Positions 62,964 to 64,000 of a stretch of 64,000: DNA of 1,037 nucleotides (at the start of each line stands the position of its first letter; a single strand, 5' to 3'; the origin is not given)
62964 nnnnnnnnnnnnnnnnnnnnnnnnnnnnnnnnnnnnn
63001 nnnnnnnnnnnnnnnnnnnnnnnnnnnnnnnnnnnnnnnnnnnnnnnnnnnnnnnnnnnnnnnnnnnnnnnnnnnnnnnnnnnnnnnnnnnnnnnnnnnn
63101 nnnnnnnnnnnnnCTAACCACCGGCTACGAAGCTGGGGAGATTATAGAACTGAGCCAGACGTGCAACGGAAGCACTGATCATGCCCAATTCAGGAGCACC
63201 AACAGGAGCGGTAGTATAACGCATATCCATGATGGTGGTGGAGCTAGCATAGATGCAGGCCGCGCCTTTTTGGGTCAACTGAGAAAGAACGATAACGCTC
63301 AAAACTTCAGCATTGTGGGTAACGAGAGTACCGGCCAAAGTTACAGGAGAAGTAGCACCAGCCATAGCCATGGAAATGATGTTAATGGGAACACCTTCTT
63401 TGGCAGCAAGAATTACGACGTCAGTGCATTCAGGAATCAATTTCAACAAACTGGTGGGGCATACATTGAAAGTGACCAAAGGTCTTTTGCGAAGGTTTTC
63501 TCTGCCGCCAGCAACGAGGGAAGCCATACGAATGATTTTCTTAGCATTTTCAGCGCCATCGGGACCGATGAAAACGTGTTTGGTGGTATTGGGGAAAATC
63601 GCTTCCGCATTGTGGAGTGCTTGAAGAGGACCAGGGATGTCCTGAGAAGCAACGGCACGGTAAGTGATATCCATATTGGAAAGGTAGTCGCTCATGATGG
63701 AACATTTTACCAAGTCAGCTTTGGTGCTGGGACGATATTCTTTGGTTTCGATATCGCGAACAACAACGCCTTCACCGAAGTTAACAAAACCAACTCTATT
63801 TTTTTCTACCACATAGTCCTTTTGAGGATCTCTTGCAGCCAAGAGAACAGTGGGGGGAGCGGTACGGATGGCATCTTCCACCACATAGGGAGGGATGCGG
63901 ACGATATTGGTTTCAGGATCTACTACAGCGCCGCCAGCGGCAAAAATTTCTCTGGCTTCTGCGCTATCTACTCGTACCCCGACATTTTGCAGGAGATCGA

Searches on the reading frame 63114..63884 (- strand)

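Call 33: search_protein_families(library=pfam, proteins=[window:63114-63884:-])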
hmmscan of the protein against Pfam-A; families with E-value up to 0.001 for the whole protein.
window:63114-63884:- (256 aa): 2 families
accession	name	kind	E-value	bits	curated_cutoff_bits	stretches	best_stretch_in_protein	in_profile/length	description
PF06253.16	MTTB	-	2.8e-40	138.2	25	1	1-255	84-337/500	Trimethylamine methyltransferase (MTTB)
PF00336.23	DNA_pol_viral_C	-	0.00048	20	22.4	1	156-251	100-190/241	DNA polymerase (viral) C-terminal domain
